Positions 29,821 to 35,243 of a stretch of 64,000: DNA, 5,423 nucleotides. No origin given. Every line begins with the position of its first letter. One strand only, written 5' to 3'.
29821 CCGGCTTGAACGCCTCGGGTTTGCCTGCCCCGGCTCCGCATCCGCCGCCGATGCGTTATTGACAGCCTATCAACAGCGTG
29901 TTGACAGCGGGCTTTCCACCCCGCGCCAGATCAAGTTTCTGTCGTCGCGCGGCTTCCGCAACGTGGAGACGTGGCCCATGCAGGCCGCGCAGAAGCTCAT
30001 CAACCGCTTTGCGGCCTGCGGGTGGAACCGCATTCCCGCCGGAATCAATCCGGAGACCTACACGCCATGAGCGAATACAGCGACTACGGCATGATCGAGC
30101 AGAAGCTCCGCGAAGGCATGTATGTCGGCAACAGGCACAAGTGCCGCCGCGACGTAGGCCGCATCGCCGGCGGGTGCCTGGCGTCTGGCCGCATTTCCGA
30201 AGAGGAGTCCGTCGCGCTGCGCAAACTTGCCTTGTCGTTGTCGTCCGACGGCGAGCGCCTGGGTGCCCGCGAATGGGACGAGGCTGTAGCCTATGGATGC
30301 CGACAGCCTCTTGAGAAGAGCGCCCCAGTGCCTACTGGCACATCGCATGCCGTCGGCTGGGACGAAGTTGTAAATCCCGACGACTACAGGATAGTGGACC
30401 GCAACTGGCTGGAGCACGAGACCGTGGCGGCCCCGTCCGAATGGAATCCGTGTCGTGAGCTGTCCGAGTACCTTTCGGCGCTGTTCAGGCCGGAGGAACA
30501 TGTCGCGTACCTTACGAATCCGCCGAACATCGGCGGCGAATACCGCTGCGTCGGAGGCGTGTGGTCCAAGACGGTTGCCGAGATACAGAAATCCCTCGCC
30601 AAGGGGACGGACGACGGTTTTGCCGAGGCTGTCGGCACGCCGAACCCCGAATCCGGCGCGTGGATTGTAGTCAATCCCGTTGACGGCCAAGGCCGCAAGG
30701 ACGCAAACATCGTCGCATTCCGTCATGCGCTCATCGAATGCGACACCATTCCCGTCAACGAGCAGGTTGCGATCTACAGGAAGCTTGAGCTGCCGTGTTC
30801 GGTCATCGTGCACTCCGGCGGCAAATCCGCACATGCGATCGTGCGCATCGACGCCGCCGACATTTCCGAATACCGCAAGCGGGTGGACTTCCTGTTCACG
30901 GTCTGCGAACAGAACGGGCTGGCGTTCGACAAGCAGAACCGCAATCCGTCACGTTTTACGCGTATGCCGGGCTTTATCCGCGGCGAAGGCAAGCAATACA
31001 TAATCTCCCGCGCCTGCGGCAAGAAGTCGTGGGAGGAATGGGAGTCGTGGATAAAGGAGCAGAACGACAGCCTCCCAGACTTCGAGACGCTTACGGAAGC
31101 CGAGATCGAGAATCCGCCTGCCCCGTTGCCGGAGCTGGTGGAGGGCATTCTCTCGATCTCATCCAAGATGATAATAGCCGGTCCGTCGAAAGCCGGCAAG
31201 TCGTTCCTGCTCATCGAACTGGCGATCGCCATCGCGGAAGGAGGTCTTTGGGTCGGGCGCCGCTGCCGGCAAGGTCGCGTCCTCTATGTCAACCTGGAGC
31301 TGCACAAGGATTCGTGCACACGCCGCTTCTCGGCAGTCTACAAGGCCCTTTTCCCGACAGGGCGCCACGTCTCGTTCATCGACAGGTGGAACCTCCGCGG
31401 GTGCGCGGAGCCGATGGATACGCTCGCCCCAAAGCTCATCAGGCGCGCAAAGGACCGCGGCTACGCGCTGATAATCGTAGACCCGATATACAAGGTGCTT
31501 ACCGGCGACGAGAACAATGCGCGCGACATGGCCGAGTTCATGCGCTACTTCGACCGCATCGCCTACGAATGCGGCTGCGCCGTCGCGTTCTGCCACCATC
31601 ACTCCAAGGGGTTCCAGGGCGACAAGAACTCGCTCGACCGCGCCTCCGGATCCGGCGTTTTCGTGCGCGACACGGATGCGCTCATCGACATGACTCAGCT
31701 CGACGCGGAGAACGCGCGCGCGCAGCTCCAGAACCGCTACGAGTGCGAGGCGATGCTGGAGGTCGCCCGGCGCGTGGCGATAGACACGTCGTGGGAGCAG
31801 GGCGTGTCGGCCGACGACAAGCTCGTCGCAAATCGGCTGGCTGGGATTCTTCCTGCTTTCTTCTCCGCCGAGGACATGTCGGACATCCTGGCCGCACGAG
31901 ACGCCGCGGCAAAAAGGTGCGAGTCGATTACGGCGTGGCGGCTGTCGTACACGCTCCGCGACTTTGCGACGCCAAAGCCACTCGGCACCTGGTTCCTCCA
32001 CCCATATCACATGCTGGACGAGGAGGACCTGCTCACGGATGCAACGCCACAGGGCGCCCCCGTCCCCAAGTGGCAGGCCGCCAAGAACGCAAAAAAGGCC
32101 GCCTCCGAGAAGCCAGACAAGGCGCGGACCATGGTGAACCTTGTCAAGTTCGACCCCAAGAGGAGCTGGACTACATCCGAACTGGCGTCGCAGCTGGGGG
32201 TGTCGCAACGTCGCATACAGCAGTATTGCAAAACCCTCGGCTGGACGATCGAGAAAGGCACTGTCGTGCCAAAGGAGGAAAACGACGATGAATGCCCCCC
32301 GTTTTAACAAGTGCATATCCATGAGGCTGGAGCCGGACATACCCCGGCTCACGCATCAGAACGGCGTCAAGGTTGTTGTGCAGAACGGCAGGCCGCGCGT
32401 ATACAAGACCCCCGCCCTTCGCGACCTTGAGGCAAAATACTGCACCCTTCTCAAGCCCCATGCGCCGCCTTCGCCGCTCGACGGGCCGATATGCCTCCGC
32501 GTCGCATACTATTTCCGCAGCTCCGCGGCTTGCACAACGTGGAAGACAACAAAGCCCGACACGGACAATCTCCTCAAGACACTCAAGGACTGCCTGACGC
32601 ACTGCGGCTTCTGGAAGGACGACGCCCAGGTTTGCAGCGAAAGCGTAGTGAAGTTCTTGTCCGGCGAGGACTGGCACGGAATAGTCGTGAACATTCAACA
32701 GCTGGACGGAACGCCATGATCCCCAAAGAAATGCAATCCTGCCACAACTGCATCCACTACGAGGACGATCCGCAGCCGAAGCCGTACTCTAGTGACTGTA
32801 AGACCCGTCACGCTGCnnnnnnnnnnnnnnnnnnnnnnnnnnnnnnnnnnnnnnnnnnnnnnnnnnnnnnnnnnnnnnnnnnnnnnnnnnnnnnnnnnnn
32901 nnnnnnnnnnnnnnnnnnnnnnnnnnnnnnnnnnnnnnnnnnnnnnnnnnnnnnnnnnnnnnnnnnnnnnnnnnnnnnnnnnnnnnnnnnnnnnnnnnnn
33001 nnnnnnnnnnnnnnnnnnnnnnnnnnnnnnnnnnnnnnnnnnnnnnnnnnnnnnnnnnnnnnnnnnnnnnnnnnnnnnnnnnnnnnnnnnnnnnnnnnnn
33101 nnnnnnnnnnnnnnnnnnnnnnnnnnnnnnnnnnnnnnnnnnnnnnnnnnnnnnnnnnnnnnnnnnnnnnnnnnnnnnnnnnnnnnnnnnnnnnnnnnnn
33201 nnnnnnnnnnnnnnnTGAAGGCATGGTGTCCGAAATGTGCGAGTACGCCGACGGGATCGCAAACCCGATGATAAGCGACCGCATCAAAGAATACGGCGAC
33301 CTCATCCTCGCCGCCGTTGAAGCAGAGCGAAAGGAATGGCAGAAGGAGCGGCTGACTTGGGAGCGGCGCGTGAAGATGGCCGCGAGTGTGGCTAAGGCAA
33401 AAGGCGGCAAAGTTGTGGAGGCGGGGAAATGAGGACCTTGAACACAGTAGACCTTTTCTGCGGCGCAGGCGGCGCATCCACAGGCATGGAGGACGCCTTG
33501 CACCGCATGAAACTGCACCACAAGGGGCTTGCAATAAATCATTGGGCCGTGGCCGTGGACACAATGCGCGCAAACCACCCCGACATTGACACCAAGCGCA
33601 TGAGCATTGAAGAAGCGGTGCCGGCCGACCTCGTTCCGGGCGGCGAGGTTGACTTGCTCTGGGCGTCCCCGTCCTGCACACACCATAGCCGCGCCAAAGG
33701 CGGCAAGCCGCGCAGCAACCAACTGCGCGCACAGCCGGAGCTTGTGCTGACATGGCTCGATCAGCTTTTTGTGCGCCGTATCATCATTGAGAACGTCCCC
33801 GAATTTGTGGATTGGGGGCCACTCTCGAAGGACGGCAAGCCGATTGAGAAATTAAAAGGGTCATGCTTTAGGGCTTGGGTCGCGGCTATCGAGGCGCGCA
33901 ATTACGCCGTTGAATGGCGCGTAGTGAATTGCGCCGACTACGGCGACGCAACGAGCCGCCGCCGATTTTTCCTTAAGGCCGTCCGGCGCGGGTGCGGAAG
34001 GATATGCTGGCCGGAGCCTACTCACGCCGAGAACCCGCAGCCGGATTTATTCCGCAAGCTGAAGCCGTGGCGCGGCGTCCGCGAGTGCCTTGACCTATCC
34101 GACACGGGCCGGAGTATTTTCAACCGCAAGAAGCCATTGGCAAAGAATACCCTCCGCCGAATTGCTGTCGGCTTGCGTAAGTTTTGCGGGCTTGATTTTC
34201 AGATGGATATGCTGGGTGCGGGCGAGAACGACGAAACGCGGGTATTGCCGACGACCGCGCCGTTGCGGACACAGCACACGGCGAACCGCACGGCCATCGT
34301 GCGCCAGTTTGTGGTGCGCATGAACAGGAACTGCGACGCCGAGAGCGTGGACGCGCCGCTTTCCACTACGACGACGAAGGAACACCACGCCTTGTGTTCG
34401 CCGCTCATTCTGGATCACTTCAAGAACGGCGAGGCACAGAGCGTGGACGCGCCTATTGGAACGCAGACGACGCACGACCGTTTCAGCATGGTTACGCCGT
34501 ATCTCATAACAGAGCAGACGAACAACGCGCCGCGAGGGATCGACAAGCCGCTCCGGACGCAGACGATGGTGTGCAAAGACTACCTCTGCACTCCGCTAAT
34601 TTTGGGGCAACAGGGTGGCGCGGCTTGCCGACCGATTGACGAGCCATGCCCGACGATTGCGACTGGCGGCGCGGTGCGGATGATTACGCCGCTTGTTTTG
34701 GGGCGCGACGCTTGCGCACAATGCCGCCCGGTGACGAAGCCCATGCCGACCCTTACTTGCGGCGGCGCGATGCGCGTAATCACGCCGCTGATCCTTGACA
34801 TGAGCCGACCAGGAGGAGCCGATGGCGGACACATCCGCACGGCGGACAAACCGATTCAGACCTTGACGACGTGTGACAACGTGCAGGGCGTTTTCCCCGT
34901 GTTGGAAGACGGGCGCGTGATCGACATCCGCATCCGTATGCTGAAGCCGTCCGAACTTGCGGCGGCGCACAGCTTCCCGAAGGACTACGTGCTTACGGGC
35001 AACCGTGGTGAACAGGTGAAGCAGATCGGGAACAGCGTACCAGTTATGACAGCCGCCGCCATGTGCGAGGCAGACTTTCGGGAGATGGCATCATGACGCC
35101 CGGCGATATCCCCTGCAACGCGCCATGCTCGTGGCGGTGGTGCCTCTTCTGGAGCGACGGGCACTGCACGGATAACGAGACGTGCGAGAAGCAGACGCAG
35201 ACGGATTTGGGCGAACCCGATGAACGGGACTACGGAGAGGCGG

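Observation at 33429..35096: C5-cytosine methyltransferase whose variable region is a 7-fold tandem array of ~32-aa modules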

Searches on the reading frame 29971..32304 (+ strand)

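Call 22: search_protein_families(library=pfam, proteins=[window:29971-32304:+], max_evalue=0.001)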
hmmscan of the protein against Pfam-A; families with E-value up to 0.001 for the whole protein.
window:29971-32304:+ (778 aa): 1 family
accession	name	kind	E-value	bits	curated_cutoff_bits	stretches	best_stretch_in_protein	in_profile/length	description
PF13481.12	AAA_25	-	5.9e-35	121.1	27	1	371-547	7-193/195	AAA domain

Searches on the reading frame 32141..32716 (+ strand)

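Call 22: search_protein_families(library=pfam, proteins=[window:32141-32716:+], max_evalue=0.001)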
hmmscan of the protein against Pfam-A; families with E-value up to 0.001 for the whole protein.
window:32141-32716:+ (192 aa): 1 family
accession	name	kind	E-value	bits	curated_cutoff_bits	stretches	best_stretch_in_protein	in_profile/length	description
PF05866.16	RusA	-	1.8e-19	71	22.8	1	80-185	14-123/124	Endodeoxyribonuclease RusA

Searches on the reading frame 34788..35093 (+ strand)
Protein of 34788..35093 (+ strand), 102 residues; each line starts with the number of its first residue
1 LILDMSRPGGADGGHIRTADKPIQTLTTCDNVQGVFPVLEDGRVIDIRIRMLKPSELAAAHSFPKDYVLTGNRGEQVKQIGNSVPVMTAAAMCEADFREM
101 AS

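Call 94: search_solved_structures(query=window:34788-35093:+, max_evalue=10, show_alignments=5)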
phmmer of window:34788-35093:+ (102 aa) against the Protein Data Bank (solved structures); distinct sequences matched with E-value up to 10: 40.
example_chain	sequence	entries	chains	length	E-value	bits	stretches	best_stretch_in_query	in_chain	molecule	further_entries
4y6c_A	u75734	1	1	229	1.7e-05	28.2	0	32-84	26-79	ANSERINA PUTATIVE KINESIN LIGHT chain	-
4y6w_A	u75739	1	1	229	0.00024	24.6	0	35-77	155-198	NaB(AB)3ACb - light chain TPR-like repeats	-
8yf3_A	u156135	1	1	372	0.00034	24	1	49-101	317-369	Cytosine-specific methyltransferase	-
6x9i_A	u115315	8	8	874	0.072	16.6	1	36-91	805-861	DNA (cytosine-5)-methyltransferase 1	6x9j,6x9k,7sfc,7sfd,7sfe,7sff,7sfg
9v36_A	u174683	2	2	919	0.075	16.5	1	36-91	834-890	DNA (cytosine-5)-methyltransferase 1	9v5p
3pta_A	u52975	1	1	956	0.081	16.4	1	36-91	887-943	DNA (cytosine-5)-methyltransferase 1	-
3swr_A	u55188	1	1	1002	0.088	16.3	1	36-91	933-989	DNA (cytosine-5)-methyltransferase 1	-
4yoc_A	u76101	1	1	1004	0.088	16.3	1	36-91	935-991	DNA (cytosine-5)-methyltransferase 1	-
9mys_A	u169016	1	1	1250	0.12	15.9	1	36-91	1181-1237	DNA (cytosine-5)-methyltransferase 1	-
7xi9_A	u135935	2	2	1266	0.12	15.9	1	36-91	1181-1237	DNA (cytosine-5)-methyltransferase 1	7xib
8xqc_A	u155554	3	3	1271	0.12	15.9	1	36-91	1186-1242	DNA (cytosine-5)-methyltransferase 1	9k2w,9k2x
9z07_A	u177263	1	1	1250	0.12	15.9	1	36-91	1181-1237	DNA (cytosine-5)-methyltransferase 1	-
4wxx_A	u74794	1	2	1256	0.12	15.9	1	36-91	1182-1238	DNA (cytosine-5)-methyltransferase 1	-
9ped_A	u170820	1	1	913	0.19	15.3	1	50-92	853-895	DNA (cytosine-5)-methyltransferase 1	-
9m5u_A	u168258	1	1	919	0.19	15.3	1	50-92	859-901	DNA (cytosine-5)-methyltransferase 1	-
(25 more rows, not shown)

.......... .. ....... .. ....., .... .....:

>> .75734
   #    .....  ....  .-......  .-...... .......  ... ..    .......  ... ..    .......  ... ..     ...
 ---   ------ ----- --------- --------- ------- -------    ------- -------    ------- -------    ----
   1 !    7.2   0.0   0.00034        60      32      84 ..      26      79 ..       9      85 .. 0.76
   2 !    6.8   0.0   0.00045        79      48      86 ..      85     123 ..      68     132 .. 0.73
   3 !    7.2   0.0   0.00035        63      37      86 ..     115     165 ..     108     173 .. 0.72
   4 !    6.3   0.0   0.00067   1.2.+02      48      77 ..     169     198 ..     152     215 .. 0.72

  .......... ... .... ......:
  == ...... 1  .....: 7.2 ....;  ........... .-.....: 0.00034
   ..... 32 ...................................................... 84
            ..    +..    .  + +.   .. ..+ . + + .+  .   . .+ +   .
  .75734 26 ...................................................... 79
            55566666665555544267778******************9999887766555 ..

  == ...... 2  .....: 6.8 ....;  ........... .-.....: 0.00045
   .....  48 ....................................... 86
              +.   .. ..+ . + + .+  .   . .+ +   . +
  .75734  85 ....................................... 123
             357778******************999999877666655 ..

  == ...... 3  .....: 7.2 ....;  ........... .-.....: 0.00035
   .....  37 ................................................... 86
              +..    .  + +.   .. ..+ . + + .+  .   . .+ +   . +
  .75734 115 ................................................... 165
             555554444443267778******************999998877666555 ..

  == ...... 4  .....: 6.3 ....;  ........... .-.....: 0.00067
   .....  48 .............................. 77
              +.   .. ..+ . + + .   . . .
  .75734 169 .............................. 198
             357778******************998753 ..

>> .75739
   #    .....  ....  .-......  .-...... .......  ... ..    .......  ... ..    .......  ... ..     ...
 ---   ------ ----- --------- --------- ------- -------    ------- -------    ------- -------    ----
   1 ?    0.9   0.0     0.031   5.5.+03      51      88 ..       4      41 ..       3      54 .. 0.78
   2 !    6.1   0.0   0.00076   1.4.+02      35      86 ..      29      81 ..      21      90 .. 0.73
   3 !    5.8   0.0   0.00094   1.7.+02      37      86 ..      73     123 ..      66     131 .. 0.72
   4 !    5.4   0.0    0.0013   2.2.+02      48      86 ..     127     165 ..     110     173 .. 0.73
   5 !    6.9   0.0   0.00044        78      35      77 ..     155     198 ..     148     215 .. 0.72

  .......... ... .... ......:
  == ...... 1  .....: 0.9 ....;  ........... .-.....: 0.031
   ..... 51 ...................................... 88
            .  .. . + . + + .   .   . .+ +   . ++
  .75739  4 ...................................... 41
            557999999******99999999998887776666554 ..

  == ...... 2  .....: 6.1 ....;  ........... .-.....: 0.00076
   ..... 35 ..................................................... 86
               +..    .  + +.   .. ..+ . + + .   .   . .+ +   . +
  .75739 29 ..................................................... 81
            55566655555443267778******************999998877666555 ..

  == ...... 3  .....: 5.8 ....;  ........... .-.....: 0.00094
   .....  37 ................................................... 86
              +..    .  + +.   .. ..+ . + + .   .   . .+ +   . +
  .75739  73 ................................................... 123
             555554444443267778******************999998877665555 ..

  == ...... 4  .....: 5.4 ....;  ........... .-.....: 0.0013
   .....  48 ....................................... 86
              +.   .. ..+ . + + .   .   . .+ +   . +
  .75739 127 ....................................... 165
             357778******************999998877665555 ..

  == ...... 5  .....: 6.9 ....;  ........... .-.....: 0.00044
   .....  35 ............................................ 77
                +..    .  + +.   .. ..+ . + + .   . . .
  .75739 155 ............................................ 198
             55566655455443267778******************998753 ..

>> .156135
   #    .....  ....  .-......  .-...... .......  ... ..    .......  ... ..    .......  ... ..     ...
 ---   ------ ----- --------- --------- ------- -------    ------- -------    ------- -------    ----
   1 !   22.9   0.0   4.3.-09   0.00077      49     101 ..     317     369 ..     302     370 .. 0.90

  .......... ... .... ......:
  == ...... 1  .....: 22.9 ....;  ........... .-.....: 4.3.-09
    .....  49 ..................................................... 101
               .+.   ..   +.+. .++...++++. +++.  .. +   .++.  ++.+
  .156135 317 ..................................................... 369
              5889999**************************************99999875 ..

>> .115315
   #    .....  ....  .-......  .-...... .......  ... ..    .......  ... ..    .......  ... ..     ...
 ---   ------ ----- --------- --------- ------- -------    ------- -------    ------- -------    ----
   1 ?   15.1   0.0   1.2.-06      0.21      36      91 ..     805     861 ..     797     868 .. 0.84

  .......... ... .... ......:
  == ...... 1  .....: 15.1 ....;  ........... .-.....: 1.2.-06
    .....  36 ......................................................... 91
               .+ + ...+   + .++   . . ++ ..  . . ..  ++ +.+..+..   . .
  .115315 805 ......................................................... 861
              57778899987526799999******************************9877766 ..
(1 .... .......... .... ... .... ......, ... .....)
